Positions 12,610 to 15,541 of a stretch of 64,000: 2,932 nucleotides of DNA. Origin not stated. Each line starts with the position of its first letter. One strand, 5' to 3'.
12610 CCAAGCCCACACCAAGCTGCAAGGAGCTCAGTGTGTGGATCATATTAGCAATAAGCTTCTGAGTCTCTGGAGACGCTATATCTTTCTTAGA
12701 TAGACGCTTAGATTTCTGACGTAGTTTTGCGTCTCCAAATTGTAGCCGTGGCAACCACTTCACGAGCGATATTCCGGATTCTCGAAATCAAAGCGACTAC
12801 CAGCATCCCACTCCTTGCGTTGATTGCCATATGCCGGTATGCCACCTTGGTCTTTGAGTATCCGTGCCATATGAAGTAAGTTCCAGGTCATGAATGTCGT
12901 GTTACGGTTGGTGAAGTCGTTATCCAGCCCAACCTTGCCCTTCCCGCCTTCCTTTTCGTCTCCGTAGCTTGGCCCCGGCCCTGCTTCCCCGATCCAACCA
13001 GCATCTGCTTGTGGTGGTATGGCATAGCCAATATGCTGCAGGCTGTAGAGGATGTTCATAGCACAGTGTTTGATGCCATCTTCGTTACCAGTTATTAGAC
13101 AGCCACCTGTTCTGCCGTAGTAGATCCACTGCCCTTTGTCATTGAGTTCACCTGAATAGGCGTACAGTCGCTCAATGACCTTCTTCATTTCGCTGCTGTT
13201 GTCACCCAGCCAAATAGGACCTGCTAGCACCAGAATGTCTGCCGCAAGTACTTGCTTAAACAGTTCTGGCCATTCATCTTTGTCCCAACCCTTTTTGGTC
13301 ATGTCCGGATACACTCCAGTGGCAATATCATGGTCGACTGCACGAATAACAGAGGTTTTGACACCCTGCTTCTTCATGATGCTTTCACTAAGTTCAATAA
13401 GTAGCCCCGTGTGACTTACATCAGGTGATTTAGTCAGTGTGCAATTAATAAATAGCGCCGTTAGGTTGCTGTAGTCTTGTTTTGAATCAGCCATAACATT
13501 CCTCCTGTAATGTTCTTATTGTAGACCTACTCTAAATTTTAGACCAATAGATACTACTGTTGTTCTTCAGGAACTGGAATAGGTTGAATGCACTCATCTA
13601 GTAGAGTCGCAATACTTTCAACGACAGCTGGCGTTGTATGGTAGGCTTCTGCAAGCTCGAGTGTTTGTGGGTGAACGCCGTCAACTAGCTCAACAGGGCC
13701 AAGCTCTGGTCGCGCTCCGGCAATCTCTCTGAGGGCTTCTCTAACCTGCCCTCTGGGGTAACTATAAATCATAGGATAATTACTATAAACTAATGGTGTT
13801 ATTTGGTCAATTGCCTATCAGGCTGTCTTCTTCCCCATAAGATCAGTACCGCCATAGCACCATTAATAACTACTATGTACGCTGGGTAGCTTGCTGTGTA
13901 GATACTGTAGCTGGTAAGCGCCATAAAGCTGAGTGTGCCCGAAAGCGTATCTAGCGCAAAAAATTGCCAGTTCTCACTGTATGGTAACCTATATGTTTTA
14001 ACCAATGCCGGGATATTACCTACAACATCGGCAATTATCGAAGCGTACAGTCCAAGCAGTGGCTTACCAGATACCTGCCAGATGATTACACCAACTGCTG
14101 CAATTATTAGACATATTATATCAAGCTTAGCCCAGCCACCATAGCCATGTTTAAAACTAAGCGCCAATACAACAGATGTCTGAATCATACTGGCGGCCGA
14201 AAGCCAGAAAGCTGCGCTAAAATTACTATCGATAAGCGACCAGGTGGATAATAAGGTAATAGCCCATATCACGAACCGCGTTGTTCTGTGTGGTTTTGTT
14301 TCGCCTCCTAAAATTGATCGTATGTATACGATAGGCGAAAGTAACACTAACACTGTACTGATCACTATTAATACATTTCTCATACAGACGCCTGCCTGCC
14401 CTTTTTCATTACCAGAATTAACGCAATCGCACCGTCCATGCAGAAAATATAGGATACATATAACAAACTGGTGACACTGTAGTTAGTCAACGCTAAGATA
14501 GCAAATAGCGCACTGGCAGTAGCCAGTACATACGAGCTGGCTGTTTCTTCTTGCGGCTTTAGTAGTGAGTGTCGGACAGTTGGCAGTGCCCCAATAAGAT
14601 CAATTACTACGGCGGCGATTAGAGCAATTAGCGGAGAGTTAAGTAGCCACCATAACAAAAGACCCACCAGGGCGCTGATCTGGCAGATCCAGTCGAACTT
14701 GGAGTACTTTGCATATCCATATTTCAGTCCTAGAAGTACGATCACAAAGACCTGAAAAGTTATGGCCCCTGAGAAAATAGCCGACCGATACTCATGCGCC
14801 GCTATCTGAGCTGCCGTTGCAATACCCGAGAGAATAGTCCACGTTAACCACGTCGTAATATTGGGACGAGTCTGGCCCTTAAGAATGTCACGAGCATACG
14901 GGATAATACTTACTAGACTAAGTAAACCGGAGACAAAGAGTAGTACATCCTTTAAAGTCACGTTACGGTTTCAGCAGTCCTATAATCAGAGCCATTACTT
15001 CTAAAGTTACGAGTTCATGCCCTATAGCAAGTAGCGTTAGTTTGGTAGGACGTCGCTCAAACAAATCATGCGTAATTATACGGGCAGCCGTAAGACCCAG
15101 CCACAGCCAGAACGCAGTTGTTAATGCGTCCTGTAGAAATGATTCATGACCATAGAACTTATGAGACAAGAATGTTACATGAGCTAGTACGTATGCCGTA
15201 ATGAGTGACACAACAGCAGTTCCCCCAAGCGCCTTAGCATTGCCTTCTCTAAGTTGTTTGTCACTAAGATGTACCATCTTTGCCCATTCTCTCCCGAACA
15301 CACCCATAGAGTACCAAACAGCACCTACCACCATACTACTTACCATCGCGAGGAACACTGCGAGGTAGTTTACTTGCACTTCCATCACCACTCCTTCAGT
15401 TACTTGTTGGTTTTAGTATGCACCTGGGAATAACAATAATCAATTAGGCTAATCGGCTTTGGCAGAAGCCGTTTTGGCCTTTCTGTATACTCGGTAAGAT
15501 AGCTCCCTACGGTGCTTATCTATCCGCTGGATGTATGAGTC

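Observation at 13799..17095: KwaB-like (DUF4868) protein, NYN-fold protein and three small membrane proteins: possible undescribed Kiwa-like cassette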

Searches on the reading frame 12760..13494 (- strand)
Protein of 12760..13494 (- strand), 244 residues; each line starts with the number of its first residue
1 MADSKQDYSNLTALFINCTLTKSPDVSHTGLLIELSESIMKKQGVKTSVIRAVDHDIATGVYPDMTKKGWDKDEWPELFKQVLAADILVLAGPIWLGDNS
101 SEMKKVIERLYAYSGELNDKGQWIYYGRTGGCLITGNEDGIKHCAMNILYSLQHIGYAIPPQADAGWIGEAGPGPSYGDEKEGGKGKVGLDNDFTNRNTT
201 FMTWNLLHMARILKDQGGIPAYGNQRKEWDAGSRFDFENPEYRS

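Call 5: search_protein_families(library=ncbifam, proteins=[window:12760-13494:-], max_evalue=0.1)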
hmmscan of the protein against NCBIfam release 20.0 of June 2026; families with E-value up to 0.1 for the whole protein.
window:12760-13494:- (244 aa): 2 families
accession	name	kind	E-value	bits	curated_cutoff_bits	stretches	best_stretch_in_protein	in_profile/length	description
TIGR03566.1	FMN_reduc_MsuE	equivalog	0.027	14.2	212.5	1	31-110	18-94/174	FMN reductase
TIGR03567.1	FMN_reduc_SsuE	equivalog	0.046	13.6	164.05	1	21-108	6-89/171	NADPH-dependent FMN reductase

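Call 87: search_protein_families(library=padloc, proteins=[window:12760-13494:-], max_evalue=0.001)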
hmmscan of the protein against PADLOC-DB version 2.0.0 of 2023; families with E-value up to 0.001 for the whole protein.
window:12760-13494:- (244 aa): 0 families

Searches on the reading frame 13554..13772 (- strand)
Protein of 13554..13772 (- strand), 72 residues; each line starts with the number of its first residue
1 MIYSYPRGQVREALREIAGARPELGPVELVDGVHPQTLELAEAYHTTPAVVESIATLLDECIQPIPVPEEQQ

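Call 3: search_protein_families(library=pfam, proteins=[window:13554-13772:-], max_evalue=1)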
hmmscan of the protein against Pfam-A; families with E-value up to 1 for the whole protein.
window:13554-13772:- (72 aa): 1 family
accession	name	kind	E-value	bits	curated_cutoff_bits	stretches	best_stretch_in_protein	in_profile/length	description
PF12390.13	Se-cys_synth_N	-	0.042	14.4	22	0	4-16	22-34/40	Selenocysteine synthase N terminal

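Call 4: search_protein_families(library=padloc, proteins=[window:13554-13772:-], max_evalue=1)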
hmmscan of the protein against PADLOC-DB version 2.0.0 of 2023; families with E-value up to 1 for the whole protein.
window:13554-13772:- (72 aa): 0 families

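Call 5: search_protein_families(library=ncbifam, proteins=[window:13554-13772:-], max_evalue=0.1)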
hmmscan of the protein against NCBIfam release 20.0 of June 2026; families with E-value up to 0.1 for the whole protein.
window:13554-13772:- (72 aa): 0 families

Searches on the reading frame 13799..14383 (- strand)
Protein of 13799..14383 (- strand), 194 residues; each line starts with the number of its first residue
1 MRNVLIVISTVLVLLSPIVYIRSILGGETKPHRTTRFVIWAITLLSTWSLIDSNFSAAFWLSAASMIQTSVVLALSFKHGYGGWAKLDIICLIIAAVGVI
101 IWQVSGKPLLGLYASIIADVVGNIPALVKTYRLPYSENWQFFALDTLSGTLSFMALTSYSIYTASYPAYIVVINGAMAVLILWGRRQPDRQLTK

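Call 3: search_protein_families(library=pfam, proteins=[window:13799-14383:-], max_evalue=1)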
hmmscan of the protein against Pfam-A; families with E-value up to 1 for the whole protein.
window:13799-14383:- (194 aa): 0 families

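Call 4: search_protein_families(library=padloc, proteins=[window:13799-14383:-], max_evalue=1)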
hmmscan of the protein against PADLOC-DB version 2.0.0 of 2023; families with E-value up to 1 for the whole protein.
window:13799-14383:- (194 aa): 0 families

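Call 5: search_protein_families(library=ncbifam, proteins=[window:13799-14383:-], max_evalue=0.1)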
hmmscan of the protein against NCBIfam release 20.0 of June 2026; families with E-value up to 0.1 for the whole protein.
window:13799-14383:- (194 aa): 0 families

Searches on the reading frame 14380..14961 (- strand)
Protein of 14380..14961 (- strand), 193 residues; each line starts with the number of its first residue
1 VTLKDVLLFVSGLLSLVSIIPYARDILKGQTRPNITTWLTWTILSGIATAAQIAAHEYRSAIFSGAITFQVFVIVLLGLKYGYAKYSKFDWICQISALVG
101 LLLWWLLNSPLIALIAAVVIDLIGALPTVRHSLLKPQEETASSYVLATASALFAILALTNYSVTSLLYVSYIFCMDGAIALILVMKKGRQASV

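Call 3: search_protein_families(library=pfam, proteins=[window:14380-14961:-], max_evalue=1)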
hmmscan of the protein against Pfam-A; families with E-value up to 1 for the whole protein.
window:14380-14961:- (193 aa): 2 families
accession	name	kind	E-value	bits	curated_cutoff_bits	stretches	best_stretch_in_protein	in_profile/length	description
PF19592.4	DUF6097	-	0.052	14.2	27.5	1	58-135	61-136/152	Family of unknown function (DUF6097)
PF24380.1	DUF7536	-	0.63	10.7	27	1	114-165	35-88/91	Family of unknown function (DUF7536)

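Call 4: search_protein_families(library=padloc, proteins=[window:14380-14961:-], max_evalue=1)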
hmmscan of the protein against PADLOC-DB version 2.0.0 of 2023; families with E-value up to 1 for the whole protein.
window:14380-14961:- (193 aa): 1 family
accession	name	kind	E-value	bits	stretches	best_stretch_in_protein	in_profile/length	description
PDLC00668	Effector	-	0.43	8.4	0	44-83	139-178/184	2TM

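Call 5: search_protein_families(library=ncbifam, proteins=[window:14380-14961:-], max_evalue=0.1)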
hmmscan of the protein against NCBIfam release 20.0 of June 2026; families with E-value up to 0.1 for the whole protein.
window:14380-14961:- (193 aa): 1 family
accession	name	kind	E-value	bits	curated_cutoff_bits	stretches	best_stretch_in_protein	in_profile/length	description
NF047550.1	LIC_12071_fam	equivalog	0.027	13.7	350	1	98-137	208-247/337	LIC_12071 family protein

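Call 69: predict_structure(alignment_id=A8)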
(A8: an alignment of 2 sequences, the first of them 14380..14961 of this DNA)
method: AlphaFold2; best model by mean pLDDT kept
length: 193 residues; sequences in the alignment: 2
mean_pLDDT: 49.4   pTM: 0.37
mean pLDDT of the five models: 49.4, 48.3, 48.0, 43.0, 41.7
residues with pLDDT >= 90: 0; 70-90: 2; 50-70: 88; < 50: 103
segments of 3 or more residues with pLDDT < 50: 58-73, 86-91, 109-114, 126-137, 139-193
pLDDT, mean of each block of 10 residues (from residue 1): 60 58 60 60 59 54 49 50 49 51 53 50 49 45 42 39 38 40 38 31
secondary structure, 60 per line:
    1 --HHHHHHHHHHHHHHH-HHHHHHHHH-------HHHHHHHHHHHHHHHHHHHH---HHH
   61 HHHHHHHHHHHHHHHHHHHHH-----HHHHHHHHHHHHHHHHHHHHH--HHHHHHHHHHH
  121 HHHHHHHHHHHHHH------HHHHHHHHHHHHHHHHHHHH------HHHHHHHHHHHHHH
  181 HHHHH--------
elements in order: H3-17 H19-27 H35-54 H58-81 H87-107 H110-134 H141-160 H167-185

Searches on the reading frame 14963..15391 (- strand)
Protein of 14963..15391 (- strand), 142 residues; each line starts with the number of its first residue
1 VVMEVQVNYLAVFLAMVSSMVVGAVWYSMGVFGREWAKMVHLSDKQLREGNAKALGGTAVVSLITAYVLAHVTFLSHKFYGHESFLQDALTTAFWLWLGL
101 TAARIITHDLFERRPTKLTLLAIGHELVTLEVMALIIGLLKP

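Call 3: search_protein_families(library=pfam, proteins=[window:14963-15391:-], max_evalue=1)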
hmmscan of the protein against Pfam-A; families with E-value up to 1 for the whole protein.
window:14963-15391:- (142 aa): 3 families
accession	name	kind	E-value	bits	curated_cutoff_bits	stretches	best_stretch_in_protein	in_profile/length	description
PF08570.15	DUF1761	-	1.1e-26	93.9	31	1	10-138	1-123/123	Protein of unknown function (DUF1761)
PF22172.1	C2c1_helical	-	0.11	12.7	27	1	22-82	84-144/168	CRISPR-associated endonuclease C2c1 second helical domain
PF05115.19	PetL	-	0.23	11.9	30.1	1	85-106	10-31/31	Cytochrome B6-F complex subunit VI (PetL)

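Call 4: search_protein_families(library=padloc, proteins=[window:14963-15391:-], max_evalue=1)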
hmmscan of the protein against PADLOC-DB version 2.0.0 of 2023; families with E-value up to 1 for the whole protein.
window:14963-15391:- (142 aa): 0 families

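Call 5: search_protein_families(library=ncbifam, proteins=[window:14963-15391:-], max_evalue=0.1)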
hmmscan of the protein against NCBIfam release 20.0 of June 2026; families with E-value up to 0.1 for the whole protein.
window:14963-15391:- (142 aa): 1 family
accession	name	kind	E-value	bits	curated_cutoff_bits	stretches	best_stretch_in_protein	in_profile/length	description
NF010797.0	PRK14201.1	equivalog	0.078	13.6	119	1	57-95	32-70/121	fluoride efflux transporter CrcB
